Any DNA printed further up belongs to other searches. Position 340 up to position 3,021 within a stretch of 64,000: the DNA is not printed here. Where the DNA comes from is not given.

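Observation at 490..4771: Two translationally coupled DUF262 proteins (GmrSD-like enzyme plus a DUF262-only partner) in an AT-rich island next to tRNA-Ser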

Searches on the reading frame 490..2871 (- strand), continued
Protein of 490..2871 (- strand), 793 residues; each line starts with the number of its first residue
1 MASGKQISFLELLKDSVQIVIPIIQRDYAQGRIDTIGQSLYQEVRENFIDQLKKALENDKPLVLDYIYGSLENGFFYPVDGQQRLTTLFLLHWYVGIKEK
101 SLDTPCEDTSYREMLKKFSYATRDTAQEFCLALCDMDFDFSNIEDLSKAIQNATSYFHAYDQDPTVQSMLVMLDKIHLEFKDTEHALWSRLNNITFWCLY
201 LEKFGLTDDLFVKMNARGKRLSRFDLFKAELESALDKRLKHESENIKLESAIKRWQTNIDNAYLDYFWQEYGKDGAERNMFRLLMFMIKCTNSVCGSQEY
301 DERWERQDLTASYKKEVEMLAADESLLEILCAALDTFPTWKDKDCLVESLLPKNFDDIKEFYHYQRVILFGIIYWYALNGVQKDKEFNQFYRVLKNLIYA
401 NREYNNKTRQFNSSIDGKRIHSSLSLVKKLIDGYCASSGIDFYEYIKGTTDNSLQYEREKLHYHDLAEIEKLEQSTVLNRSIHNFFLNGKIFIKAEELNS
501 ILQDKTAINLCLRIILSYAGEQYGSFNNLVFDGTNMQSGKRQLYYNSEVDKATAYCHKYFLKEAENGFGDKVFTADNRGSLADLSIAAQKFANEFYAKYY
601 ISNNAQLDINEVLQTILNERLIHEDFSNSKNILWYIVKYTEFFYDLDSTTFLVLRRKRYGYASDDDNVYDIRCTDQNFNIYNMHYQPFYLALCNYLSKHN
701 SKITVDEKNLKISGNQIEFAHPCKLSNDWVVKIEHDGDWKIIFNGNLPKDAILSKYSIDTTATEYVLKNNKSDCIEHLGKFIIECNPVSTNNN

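Call 56: search_dna_similar(query=window:490-2871:-, collection=plasmids, mode=protein, max_rows=15)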
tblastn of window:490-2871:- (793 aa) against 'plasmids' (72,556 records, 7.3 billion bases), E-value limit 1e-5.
Records with a match: 18; places in all: 18; records where one place covers at least 80% of the query: 0.
Best place of each record, by identity: <60% 18.
By first word of the organism name: Rhodococcus 3; Paenarthrobacter 2; Bartonella 2; Entomospira 2; Chryseobacterium 1; Bacillus 1; Paenisporosarcina 1; Paraburkholderia 1; Aliarcobacter 1; Peptoclostridium 1; and 3 more.
By predicted mobility (MOB-suite, as given by PLSDB): non-mobilizable 15; conjugative 3.
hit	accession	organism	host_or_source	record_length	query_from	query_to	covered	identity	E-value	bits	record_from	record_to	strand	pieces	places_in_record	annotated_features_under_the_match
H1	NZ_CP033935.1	Chryseobacterium balustinum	fish,pure isolate,blood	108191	3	539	68%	30.5%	6e-52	204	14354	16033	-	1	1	DUF262 domain-containing protein (x2)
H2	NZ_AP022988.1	Bacillus cereus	-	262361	6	460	57%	31.8%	1e-41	172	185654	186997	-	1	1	DUF262 domain-containing protein (x2)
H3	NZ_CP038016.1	Paenisporosarcina antarctica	Antarctica: Sea off King George Island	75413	1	414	52%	32.8%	5e-46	186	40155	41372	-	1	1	DUF262 domain-containing protein (x2)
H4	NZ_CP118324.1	Rhodococcus sp. DK176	pure culture,crude oil-contaminated soil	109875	17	420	51%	30.7%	6e-40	167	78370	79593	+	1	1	DUF262 domain-containing protein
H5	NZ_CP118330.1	Rhodococcus sp. DK17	-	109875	17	420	51%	30.7%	6e-40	167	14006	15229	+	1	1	DUF262 domain-containing protein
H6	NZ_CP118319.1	Rhodococcus sp. DK180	pure culture,crude oil-contaminated soil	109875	17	420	51%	30.7%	6e-40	167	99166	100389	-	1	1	DUF262 domain-containing protein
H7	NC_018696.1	Paraburkholderia phenoliruptrix BR3459a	Mimosa flocculosa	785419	18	401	48%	31.4%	2e-40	168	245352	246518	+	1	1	DUF262 domain-containing protein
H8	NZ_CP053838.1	Aliarcobacter faecis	Cell culture,Human septic tank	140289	4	294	37%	40.0%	2e-49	197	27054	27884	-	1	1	DUF262 domain-containing protein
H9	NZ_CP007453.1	Peptoclostridium acidaminophilum DSM 3953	black mud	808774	18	274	32%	42.7%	1e-44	182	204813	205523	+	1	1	DUF262 domain-containing protein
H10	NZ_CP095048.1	Hymenobacter cellulosilyticus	single cell,air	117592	3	287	36%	38.2%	5e-40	167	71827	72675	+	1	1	DUF262 domain-containing protein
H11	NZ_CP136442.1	Paenarthrobacter sp. AT5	atrazine-producing pesticide factory ...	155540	13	269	32%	39.7%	7e-43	176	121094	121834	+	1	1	DUF262 domain-containing protein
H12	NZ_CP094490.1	Paenarthrobacter ureafaciens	soil,farmland soil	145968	13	269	32%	39.7%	9e-43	176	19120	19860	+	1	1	DUF262 domain-containing protein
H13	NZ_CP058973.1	Pseudoalteromonas sp. JSTW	cell culture,marine sediment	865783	1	235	30%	42.5%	5e-41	170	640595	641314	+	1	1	DUF262 domain-containing protein (x2)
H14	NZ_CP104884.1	Bartonella sp. HY328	pure-culture,feces of bat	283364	8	231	28%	41.3%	1e-33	147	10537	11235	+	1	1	DUF262 domain-containing protein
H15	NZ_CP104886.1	Bartonella sp. HY329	pure-culture,feces of bat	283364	8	231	28%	41.3%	1e-33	147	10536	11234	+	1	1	DUF262 domain-containing protein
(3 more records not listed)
